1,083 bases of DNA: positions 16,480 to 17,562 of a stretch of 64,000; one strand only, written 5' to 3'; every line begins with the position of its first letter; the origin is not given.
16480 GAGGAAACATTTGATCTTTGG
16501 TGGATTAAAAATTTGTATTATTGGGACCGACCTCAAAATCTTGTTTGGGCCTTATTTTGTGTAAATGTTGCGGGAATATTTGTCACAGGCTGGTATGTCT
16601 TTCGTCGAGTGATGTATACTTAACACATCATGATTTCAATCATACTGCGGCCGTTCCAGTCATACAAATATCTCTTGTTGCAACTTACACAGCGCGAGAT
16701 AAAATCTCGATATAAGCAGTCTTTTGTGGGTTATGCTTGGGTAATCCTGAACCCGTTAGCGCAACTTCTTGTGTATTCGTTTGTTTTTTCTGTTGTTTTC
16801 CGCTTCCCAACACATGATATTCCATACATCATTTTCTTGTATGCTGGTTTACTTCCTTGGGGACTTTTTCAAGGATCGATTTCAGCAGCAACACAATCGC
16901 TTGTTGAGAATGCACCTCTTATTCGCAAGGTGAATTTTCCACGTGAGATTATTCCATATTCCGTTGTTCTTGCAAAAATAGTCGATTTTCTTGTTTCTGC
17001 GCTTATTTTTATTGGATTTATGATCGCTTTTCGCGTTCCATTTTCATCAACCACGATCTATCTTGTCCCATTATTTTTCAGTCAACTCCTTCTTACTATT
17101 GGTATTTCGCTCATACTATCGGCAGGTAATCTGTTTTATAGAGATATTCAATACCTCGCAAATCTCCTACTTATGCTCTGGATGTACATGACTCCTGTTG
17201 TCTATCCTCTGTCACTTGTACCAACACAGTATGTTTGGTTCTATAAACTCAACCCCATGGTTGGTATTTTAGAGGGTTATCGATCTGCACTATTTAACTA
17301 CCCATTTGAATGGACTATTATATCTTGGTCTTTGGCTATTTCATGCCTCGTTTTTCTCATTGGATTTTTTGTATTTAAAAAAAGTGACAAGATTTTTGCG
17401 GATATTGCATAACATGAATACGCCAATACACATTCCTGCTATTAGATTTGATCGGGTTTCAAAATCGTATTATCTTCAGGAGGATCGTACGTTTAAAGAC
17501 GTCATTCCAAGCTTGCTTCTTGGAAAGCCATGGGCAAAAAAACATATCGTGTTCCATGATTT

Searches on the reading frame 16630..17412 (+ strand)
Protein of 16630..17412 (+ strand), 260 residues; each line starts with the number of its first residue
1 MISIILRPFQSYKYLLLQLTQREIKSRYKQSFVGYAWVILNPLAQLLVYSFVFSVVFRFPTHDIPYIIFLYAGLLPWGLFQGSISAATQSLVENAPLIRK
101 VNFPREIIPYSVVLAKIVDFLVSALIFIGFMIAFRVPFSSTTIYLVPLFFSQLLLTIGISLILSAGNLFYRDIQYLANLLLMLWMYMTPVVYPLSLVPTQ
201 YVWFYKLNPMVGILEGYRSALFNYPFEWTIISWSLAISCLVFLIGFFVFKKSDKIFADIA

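Call 12: search_protein_families(library=pfam, proteins=[window:16630-17412:+], max_evalue=0.001)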
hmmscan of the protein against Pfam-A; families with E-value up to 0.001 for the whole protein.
window:16630-17412:+ (260 aa): 1 family
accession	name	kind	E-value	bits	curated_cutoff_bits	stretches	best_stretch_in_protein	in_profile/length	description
PF01061.29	ABC2_membrane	-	6.7e-19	68.7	26.9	1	15-222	2-211/211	ABC-2 type transporter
